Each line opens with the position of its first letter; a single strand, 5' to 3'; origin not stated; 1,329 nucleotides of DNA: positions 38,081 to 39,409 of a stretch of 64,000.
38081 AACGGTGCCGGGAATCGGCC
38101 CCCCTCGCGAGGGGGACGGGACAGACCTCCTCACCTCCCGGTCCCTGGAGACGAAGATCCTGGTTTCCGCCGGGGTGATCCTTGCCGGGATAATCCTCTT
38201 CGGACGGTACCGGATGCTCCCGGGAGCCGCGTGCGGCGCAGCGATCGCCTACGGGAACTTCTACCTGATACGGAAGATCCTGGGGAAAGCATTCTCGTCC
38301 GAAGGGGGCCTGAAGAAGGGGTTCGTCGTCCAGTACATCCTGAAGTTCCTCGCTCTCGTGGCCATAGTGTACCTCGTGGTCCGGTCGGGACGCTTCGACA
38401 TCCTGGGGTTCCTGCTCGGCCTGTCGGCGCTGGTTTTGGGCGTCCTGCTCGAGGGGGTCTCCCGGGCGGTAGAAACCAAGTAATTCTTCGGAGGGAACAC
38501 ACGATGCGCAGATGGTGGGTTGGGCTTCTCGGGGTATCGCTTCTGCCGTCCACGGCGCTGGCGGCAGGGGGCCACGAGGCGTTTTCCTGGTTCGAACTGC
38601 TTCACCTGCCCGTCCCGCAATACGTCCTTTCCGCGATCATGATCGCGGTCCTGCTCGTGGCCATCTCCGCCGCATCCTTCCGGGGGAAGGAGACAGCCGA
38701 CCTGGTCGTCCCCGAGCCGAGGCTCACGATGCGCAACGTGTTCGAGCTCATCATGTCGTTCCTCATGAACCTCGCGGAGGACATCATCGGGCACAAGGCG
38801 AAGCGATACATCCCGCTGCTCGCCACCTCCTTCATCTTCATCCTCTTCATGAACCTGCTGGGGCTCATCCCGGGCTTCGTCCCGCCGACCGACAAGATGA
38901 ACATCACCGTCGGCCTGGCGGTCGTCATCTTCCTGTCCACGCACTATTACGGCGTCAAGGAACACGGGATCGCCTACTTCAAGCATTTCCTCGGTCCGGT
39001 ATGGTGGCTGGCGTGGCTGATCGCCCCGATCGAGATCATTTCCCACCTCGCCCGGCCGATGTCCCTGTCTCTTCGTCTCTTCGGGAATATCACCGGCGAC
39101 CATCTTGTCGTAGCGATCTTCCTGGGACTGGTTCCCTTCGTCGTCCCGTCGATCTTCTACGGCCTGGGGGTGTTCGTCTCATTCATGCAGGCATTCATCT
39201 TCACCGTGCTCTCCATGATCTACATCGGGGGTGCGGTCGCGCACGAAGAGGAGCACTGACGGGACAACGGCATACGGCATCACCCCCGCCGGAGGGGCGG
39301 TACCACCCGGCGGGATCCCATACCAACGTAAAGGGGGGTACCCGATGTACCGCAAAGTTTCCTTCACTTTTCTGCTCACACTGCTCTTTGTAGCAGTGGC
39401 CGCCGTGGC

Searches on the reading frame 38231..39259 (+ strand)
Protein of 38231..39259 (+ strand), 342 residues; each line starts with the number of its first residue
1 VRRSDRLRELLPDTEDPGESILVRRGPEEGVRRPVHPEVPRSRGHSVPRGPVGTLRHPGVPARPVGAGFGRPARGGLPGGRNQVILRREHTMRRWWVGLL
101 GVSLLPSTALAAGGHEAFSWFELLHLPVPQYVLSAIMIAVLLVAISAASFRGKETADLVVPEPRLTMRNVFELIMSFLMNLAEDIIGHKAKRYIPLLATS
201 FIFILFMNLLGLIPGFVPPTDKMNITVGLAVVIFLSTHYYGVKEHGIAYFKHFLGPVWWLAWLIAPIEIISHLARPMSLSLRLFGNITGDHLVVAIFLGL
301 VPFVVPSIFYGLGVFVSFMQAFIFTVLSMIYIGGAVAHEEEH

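Call 28: search_protein_families(library=pfam, proteins=[window:38231-39259:+], max_evalue=0.00001)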
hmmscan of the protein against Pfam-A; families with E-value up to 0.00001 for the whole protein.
window:38231-39259:+ (342 aa): 1 family
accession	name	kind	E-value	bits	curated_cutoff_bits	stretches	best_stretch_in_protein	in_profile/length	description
PF00119.25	ATP-synt_A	-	9.9e-54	182.9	33.9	1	136-332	6-216/217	ATP synthase A chain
